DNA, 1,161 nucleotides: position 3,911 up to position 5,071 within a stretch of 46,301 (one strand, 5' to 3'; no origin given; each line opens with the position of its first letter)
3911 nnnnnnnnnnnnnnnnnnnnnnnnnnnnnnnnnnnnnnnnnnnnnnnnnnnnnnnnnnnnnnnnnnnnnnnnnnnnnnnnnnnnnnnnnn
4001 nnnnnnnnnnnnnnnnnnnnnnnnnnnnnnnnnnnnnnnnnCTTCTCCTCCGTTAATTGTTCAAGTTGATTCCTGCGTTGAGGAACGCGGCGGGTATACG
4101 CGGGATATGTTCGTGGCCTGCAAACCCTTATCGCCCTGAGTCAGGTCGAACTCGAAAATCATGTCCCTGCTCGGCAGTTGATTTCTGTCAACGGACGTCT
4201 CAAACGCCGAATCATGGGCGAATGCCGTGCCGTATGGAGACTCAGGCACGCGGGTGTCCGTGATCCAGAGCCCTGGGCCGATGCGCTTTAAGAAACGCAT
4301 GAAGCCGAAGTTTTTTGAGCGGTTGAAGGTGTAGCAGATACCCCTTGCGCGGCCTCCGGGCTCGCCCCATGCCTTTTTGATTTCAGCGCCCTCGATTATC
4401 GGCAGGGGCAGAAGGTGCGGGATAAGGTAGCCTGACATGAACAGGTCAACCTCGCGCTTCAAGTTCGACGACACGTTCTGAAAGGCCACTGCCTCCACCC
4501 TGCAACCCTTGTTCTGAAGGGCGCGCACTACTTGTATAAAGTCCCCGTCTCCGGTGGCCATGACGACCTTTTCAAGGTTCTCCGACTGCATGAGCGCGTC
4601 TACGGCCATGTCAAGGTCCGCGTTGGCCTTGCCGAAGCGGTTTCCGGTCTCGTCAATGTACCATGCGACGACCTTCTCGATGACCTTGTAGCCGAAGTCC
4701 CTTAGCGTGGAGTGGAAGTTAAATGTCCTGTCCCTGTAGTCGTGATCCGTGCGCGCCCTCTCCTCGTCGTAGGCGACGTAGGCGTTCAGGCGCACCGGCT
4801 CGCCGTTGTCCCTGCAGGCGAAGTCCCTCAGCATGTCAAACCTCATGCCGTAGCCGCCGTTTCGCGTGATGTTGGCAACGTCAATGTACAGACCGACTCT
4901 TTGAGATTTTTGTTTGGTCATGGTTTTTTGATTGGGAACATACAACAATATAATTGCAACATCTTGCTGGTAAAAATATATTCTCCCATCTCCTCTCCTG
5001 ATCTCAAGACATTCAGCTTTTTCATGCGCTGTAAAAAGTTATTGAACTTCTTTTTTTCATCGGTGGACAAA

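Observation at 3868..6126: Three-gene module welded onto the 3' end of gyrB: ORC/Cdc6-like ATPase + NYN-cold-shock RNase + CPxC zinc ribbon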

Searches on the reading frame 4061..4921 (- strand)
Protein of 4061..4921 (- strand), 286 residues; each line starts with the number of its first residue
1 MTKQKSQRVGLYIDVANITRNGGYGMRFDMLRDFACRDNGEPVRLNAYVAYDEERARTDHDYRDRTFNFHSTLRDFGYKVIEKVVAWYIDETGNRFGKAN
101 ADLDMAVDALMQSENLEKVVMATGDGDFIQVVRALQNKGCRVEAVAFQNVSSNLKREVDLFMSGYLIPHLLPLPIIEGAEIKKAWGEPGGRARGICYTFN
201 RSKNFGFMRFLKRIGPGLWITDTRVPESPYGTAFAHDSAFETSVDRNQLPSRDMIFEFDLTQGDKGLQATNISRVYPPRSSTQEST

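Call 3: search_protein_families(library=pfam, proteins=[window:4061-4921:-], max_evalue=1)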
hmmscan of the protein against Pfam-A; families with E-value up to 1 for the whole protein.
window:4061-4921:- (286 aa): 3 families
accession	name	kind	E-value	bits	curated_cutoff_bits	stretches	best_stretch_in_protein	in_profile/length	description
PF01936.24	NYN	-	2e-20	74.2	24.2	1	8-162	1-142/145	NYN domain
PF00313.28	CSD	-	0.00014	22.1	27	1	234-274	27-65/66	'Cold-shock' DNA-binding domain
PF02739.22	5_3_exonuc_N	-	0.012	15.8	34.3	0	36-83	55-102/164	5'-3' exonuclease, N-terminal resolvase-like domain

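Call 4: search_protein_families(library=padloc, proteins=[window:4061-4921:-], max_evalue=1)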
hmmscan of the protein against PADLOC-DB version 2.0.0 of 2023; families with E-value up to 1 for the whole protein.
window:4061-4921:- (286 aa): 2 families
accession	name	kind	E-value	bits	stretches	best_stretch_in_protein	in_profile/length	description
PDLC01154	NYN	-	2.4e-09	35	1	69-154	203-285/310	"LabA-like protein, NYN family nuclease"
PDLC02916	CSD_V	-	0.0075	14.1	0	254-274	43-63/64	-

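Call 5: search_protein_families(library=ncbifam, proteins=[window:4061-4921:-], max_evalue=1)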
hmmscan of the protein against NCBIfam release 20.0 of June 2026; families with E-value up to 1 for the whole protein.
window:4061-4921:- (286 aa): 6 families
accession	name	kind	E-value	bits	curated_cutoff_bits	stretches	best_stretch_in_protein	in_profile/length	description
NF049933.1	TransAntitermCspE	equivalog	0.013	15.6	120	0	256-273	50-67/69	transcription antiterminator/RNA stability regulator CspE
TIGR02381.1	cspD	equivalog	0.021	14.7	115.4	0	256-275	48-67/68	cold shock domain-containing protein CspD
TIGR00288.1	TIGR00288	hypoth_equivalog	0.024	14.5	178.45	1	99-142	87-132/160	TIGR00288 family NYN domain-containing protein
NF007062.0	PRK09507.1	subfamily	0.096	12.7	133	0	234-272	30-66/69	transcription antiterminator/RNA stability regulator CspE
TIGR02467.1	CbiE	equivalog_domain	0.14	11.6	92.9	1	93-152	43-103/204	precorrin-6y C5,15-methyltransferase (decarboxylating) subunit CbiE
NF038236.1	retron_eff_Se72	equivalog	0.15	12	82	0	256-275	43-62/62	retron Se72 family effector protein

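Call 10: find_homologous_proteins(query=window:4061-4921:-)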
Query window:4061-4921:- (286 aa): 1644 proteins with E <= 0.001 among 2767 candidates; the best 120 are listed.
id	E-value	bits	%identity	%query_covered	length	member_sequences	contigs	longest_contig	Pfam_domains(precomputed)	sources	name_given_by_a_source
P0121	5.8e-191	651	99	100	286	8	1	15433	PF01936.25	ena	-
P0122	3.8e-160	550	86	97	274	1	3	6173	PF01936.25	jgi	-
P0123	2.4e-159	547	85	97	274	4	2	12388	PF01936.25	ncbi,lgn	-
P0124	2.7e-159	547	86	97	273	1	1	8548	PF01936.25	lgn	-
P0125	5.2e-157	540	83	97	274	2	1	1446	PF01936.25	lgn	-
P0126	1.1e-156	538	84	97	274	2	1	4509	PF01936.25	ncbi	-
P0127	1.4e-156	538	84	97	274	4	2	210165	PF01936.25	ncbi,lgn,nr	ncbi:MAG: NYN domain-containing protein [Deltaproteobacteria bacterium]|nr:NYN domain-containing pro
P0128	3.1e-156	537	85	97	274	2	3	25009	PF01936.25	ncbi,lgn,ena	-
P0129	5.2e-156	536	83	97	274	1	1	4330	PF01936.25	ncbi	-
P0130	1.0e-155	535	82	97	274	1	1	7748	PF01936.25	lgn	-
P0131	1.1e-155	535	83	96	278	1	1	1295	PF01936.25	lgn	-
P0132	1.1e-154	532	81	97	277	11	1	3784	PF01936.25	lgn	-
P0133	2.5e-154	531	82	97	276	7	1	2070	PF01936.25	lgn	-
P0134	2.5e-154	531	82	97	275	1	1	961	PF01936.25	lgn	-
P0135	1.3e-153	528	82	97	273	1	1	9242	PF01936.25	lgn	-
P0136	1.3e-153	528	81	97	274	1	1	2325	PF01936.25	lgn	-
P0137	2.1e-153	528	82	97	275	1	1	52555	PF01936.25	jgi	jgi:uncharacterized LabA/DUF88 family protein/cold shock CspA family protein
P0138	2.5e-153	527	81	97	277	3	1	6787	PF01936.25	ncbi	-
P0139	6.7e-153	526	80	97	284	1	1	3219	PF01936.25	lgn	-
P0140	5.9e-152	523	81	96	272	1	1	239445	PF01936.25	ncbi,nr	ncbi:MAG: NYN domain-containing protein [Deltaproteobacteria bacterium]|nr:NYN domain-containing pro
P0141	1.0e-151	522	82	97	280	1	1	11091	PF01936.25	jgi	jgi:uncharacterized LabA/DUF88 family protein/cold shock CspA family protein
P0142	2.1e-151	521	81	96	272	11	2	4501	PF01936.25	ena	-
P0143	2.3e-151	521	80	96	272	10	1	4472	PF01936.25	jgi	-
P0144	2.8e-151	521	81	96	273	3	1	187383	PF01936.25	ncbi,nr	ncbi:MAG: NYN domain-containing protein [Deltaproteobacteria bacterium]|nr:NYN domain-containing pro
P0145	2.4e-150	518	79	98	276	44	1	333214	PF01936.25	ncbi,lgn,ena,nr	ncbi:MAG: NYN domain-containing protein [Deltaproteobacteria bacterium]|nr:NYN domain-containing pro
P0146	2.9e-150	517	81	97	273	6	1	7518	PF00313.29,PF01936.25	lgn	-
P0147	5.0e-150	517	81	96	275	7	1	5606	PF01936.25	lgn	-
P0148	5.7e-150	516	79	97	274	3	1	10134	PF01936.25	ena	-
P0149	1.3e-149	515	79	97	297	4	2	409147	PF01936.25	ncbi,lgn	-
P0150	2.8e-149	514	81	97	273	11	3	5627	PF01936.25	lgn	-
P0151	2.9e-149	514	78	97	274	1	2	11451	PF01936.25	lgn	-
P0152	3.4e-149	514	79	96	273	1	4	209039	PF01936.25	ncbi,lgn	-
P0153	1.1e-148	512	81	97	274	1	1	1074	PF01936.25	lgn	-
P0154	1.5e-148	512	79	97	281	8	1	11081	PF01936.25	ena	-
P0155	1.9e-148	511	80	97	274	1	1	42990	PF01936.25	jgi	-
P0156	2.6e-148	511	77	97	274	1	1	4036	PF01936.25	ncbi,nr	ncbi:MAG: hypothetical protein BMS9Abin23_1047 [Thermodesulfobacteriota bacterium]|nr:MAG: hypotheti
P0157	4.4e-148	510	76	100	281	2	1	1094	PF01936.25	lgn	-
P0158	4.4e-148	510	80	96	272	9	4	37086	PF01936.25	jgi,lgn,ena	-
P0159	7.5e-148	510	79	97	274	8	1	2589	PF00313.29,PF01936.25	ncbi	-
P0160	7.6e-148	510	76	100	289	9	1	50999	PF01936.25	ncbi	-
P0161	8.3e-148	509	77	97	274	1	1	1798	PF01936.25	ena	-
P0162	1.4e-147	509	78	97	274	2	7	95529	PF01936.25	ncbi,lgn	ncbi:MAG: NYN domain-containing protein [Thermodesulfobacteriota bacterium]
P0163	1.5e-147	509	79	97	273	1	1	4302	PF01936.25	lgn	-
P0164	2.7e-147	508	78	97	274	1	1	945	PF01936.25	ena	-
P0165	4.3e-147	507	80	96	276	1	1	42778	PF01936.25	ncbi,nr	ncbi:MAG: NYN domain-containing protein [Deltaproteobacteria bacterium]|nr:NYN domain-containing pro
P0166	7.0e-147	506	79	96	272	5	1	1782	PF01936.25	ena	-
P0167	8.1e-147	506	77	97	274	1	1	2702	PF01936.25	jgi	jgi:uncharacterized LabA/DUF88 family protein/cold shock CspA family protein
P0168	1.6e-146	505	78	97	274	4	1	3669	PF01936.25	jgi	jgi:uncharacterized LabA/DUF88 family protein/cold shock CspA family protein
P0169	1.8e-146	505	77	98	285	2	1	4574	PF01936.25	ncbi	-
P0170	2.7e-146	504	77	98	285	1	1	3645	PF01936.25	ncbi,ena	-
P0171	2.8e-146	504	79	96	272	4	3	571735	PF01936.25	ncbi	-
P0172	5.5e-146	503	77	97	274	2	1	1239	PF01936.25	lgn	-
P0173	1.0e-145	503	78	97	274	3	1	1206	PF01936.25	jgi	jgi:uncharacterized LabA/DUF88 family protein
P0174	4.1e-145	501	75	99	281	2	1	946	PF01936.25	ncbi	-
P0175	8.2e-145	500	79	95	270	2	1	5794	PF01936.25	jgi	-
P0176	1.0e-144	499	76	97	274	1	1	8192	PF01936.25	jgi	jgi:uncharacterized LabA/DUF88 family protein/cold shock CspA family protein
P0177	1.3e-144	499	79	95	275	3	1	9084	PF01936.25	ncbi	ncbi:MAG: NYN domain-containing protein [Thermodesulfobacteriota bacterium]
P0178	1.8e-144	498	77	97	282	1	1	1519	PF01936.25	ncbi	-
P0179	2.6e-144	498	77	97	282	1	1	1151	PF01936.25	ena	-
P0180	1.8e-143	495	77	97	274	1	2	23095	PF01936.25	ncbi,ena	-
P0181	2.5e-143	495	73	98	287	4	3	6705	PF01936.25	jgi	jgi:uncharacterized LabA/DUF88 family protein/cold shock CspA family protein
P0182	2.7e-143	495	75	97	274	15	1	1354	PF01936.25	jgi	-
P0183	5.8e-143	494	74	97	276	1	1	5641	PF01936.25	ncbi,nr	ncbi:MAG: NYN domain-containing protein [Deltaproteobacteria bacterium]|nr:NYN domain-containing pro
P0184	9.2e-143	493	74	100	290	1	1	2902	PF01936.25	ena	-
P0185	9.6e-143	493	76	97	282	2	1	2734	PF01936.25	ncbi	-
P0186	1.5e-142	492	77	97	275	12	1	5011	PF01936.25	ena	-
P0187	2.4e-142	491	75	97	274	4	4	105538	PF01936.25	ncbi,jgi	-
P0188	2.7e-142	491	76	97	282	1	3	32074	PF01936.25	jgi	jgi:uncharacterized LabA/DUF88 family protein/cold shock CspA family protein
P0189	6.0e-142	490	74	97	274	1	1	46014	PF01936.25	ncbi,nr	ncbi:MAG: NYN domain-containing protein [Deltaproteobacteria bacterium]|nr:NYN domain-containing pro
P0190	1.1e-141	489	76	97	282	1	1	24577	PF01936.25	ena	-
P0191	1.6e-141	489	74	97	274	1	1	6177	PF01936.25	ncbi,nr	ncbi:MAG: NYN domain-containing protein [Deltaproteobacteria bacterium]|nr:NYN domain-containing pro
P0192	2.3e-141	488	77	96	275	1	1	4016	PF01936.25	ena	-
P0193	2.7e-141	488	75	99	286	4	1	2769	PF01936.25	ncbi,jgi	-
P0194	2.9e-141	488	74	98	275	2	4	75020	PF01936.25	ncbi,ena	-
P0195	3.4e-141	488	77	96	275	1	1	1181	PF01936.25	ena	-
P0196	1.6e-140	486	74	97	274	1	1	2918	PF01936.25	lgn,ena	-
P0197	3.4e-140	484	76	96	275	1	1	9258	PF01936.25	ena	-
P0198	8.0e-140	483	72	97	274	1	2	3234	PF01936.25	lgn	-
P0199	4.7e-139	481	74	97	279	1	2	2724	PF00313.29,PF01936.25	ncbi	ncbi:MAG: NYN domain-containing protein [Thermodesulfobacteriota bacterium]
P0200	4.8e-139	481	75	96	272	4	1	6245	PF00313.29,PF01936.25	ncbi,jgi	-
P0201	5.1e-139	481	75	97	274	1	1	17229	PF00313.29,PF01936.25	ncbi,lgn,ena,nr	ncbi:MAG TPA: NYN domain-containing protein [Deltaproteobacteria bacterium]|nr:NYN domain-containing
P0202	8.6e-139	480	78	93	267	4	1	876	PF01936.25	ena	-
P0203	8.8e-139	480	73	97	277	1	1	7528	PF01936.25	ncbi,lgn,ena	-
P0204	1.1e-138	479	73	99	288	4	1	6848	PF01936.25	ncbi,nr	ncbi:MAG: NYN domain-containing protein, partial [Proteobacteria bacterium]|nr:NYN domain-containing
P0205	1.6e-138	479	73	98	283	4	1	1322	PF01936.25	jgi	jgi:uncharacterized LabA/DUF88 family protein/cold shock CspA family protein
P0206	8.3e-138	477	73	97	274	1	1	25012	PF00313.29,PF01936.25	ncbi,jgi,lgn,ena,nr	ncbi:MAG: NYN domain-containing protein [Deltaproteobacteria bacterium]|nr:NYN domain-containing pro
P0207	8.6e-137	473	75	95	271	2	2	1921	PF01936.25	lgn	-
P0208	1.1e-136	473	71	98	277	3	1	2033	PF01936.25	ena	-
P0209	3.7e-136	471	72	98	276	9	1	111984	PF01936.25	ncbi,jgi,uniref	ncbi:hypothetical protein MNBD_DELTA01-1141 [hydrothermal vent metagenome]|uniref:NYN domain-contain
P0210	6.9e-135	467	72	95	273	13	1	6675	PF01936.25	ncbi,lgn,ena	ncbi:MAG: NYN domain-containing protein [Deltaproteobacteria bacterium]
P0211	4.5e-134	464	73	96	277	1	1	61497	PF01936.25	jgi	jgi:uncharacterized LabA/DUF88 family protein/cold shock CspA family protein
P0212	8.3e-134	463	73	97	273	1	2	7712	PF00313.29,PF01936.25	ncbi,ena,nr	ncbi:MAG: NYN domain-containing protein [Deltaproteobacteria bacterium]|nr:NYN domain-containing pro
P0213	3.3e-133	462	71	97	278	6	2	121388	PF01936.25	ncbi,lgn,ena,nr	ncbi:MAG TPA: NYN domain-containing protein [Deltaproteobacteria bacterium]|nr:NYN domain-containing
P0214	4.4e-133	461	80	86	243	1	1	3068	PF01936.25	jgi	-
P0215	5.4e-133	461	71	97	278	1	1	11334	PF01936.25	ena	-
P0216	7.3e-133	460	72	97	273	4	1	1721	PF01936.25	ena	-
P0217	2.4e-132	459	74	93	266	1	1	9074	PF01936.25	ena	-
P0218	7.5e-132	457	70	100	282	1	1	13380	PF01936.25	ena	-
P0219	1.2e-130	453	70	99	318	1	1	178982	PF00313.29,PF01936.25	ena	-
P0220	1.4e-127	443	69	97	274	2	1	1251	PF01936.25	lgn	-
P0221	1.7e-127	443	69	97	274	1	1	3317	PF01936.25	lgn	-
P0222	4.5e-127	441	69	95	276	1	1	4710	PF01936.25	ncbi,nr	ncbi:MAG: NYN domain-containing protein [Deltaproteobacteria bacterium]|nr:NYN domain-containing pro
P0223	6.0e-127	441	69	97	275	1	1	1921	PF01936.25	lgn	-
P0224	3.6e-124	432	67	97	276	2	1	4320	PF01936.25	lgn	-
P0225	1.6e-122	426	69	93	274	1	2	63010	PF01936.25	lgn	-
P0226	6.0e-121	421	73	87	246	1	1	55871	PF01936.25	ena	-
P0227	6.7e-121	421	67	95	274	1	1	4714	PF01936.25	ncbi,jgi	jgi:uncharacterized LabA/DUF88 family protein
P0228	7.1e-120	418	68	94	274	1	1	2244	PF01936.25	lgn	-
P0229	7.6e-120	418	66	97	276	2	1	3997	PF01936.25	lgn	-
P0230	2.1e-119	416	66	97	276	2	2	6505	PF01936.25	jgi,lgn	-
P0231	4.2e-119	415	68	95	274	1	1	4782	PF01936.25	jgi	jgi:uncharacterized LabA/DUF88 family protein/cold shock CspA family protein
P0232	4.4e-119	415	67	97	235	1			PF01936.25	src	-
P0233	5.0e-119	415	66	96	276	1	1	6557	PF01936.25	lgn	-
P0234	7.5e-119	414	64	95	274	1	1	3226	PF01936.25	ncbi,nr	ncbi:MAG: NYN domain-containing protein [Planctomycetota bacterium]|nr:NYN domain-containing protein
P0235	1.5e-117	410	66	96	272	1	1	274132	PF01936.25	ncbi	-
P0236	6.2e-117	408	65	97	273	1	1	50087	PF01936.25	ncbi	-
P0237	2.3e-116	406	64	97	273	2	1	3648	PF01936.25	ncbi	-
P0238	8.7e-116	404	59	100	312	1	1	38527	PF01936.25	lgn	-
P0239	9.7e-116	404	66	94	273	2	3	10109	PF01936.25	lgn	-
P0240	2.4e-115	403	66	94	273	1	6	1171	PF01936.25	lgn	-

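Call 12: find_encoding_contigs(protein=P0127, flank=6000, max_places=3)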
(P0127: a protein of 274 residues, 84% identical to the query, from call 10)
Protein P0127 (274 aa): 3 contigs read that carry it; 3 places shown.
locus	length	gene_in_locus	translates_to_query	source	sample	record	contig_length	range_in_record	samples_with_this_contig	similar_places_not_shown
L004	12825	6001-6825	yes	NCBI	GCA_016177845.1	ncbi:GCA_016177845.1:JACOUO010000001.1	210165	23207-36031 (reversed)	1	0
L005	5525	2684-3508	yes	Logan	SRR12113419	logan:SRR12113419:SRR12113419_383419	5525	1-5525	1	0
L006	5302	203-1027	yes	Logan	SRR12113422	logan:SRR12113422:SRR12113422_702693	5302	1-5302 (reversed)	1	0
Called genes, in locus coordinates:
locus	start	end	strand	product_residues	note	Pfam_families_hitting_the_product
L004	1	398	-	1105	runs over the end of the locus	PF00580:UvrD-helicase, PF01443:Viral_helicase1 (faint), PF13245:AAA_19 (weak), PF13361:UvrD_C, PF13538:UvrD_C_2 (faint)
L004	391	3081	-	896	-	PF12705:PDDEXK_1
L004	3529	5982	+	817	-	PF02518:HATPase_c, PF00204:DNA_gyraseB, PF01751:Toprim, PF21249:GyrB_hook (weak), PF18053:GyrB_insert, PF00986:DNA_gyraseB_C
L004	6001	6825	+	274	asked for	PF01936:NYN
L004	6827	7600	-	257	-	PF00902:TatC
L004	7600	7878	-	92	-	PF02416:TatA_B_E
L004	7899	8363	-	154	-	PF00582:Usp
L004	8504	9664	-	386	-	PF02749:QRPTase_N, PF01729:QRPTase_C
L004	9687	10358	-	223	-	PF08551:DUF1751 (weak), PF01694:Rhomboid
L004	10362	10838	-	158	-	PF12092:DUF3568 (weak)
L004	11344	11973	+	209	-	PF00881:Nitroreductase, PF14512:TM1586_NiRdase (faint)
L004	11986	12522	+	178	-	PF00578:AhpC-TSA, PF08534:Redoxin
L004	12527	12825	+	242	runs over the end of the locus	PF02678:Pirin, PF17954:Pirin_C_2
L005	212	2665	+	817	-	PF02518:HATPase_c, PF00204:DNA_gyraseB, PF01751:Toprim, PF21249:GyrB_hook (weak), PF18053:GyrB_insert, PF00986:DNA_gyraseB_C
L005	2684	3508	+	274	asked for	PF01936:NYN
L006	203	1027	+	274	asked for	PF01936:NYN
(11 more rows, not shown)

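Call 30: find_related_loci(query=A2, collection=metagenome_contigs, flank=5000)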
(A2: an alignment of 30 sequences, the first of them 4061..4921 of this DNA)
Query A2 (286 aa) in metagenome_contigs; peptide patterns used: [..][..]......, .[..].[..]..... (x = any residue, [..] = any of these).
600 stretches matched a pattern (row limit reached: there are more); 340 encode a relative of the query (tblastn E <= 1e-3); the best 80 are kept; 80 distinct loci.
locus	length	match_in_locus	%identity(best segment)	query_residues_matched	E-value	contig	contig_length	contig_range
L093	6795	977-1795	83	1-277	6e-161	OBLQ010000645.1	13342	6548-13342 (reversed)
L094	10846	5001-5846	79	1-285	5e-158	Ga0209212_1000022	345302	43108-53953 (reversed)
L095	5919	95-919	80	1-278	8e-157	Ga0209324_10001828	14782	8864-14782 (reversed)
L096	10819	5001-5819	81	1-277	5e-156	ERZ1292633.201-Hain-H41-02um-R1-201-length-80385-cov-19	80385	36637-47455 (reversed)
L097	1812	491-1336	80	1-280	5e-168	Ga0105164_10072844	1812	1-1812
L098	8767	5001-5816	81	1-275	2e-155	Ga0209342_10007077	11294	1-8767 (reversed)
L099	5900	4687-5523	78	1-282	2e-156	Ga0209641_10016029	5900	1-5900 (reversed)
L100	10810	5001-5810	80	4-277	2e-155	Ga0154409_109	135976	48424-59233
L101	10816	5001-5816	81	1-275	2e-155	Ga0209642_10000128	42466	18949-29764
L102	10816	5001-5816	80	1-275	6e-154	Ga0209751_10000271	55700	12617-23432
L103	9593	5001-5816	80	1-275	6e-154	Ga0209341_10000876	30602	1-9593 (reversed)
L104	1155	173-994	78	1-277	1e-166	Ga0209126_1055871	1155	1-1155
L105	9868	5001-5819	76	1-277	2e-146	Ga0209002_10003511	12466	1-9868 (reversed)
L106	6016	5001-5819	76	1-277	2e-146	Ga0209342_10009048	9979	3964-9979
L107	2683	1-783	79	26-286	4e-152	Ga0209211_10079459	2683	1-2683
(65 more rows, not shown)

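Call 35: search_solved_structures(query=A2, max_evalue=1)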
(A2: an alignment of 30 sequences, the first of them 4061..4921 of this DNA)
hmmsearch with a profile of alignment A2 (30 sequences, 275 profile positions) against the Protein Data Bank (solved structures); distinct sequences matched with E-value up to 1: 14.
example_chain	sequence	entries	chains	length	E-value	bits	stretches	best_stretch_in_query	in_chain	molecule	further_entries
2qip_A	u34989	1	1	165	1.9e-08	37.5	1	2-140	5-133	Protein of unknown function VPA0982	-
6ktc_A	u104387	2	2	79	0.049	16.5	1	227-270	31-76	Nuclease-sensitive element-binding protein 1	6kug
1h95_A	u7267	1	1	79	0.049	16.5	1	227-270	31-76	Y-BOX BINDING PROTEIN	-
5yts_A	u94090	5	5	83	0.054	16.4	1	227-270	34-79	Nuclease-sensitive element-binding protein 1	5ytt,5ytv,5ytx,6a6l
6a6j_A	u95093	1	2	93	0.078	15.9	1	228-270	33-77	Zebra fish Y-box protein1 (YB-1)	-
6lms_A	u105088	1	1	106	0.088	15.7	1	227-270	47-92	Y-box-binding protein 1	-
7f3l_A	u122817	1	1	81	0.094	15.6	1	228-270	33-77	Y-box-binding protein 2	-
6lmr_A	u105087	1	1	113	0.13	15.2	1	228-270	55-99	Y-box-binding protein 1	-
7f3i_A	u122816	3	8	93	0.14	15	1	228-270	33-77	Y-box-binding protein 2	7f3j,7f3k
8add_A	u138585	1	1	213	0.15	14.9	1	88-155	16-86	ATP-dependent DNA helicase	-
3i2z_B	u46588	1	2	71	0.51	13.2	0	228-271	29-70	RNA chaperone, negative regulator of cspA transcription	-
1g6p_A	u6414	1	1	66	0.62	12.9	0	230-272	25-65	COLD SHOCK PROTEIN TMCSP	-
1aa3_A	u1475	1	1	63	0.68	12.8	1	67-101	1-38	RECA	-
5xv9_A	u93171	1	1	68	0.93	12.3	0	228-272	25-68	Cold-shock DNA-binding domain family protein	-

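Call 53: find_encoding_contigs(protein=P0123, flank=5000, max_places=2)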
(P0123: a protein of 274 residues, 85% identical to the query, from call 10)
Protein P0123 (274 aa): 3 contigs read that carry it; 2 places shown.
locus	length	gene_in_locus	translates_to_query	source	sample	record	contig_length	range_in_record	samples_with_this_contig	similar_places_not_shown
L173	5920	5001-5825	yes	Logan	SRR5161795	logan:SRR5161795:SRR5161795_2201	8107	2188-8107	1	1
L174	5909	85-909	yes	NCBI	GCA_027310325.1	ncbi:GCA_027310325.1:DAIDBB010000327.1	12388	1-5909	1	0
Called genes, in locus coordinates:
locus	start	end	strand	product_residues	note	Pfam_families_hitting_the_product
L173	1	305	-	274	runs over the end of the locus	PF00561:Abhydrolase_1, PF12146:Hydrolase_4, PF12697:Abhydrolase_6, PF00326:Peptidase_S9 (weak)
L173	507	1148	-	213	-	PF13505:OMP_b-brl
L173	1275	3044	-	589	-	PF00501:AMP-binding, PF23562:AMP-binding_C_3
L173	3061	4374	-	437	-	PF01553:Acyltransferase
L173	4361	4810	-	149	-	-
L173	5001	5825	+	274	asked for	PF01936:NYN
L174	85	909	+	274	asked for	PF01936:NYN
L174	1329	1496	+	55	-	-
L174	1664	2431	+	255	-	PF02405:MlaE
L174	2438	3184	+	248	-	PF00005:ABC_tran, PF13304:AAA_21 (faint)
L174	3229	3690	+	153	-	PF02470:MlaD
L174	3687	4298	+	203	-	PF05494:MlaC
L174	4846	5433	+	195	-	PF00717:Peptidase_S24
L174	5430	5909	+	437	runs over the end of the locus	PF00817:IMS, PF11798:IMS_HHH (weak), PF11799:IMS_C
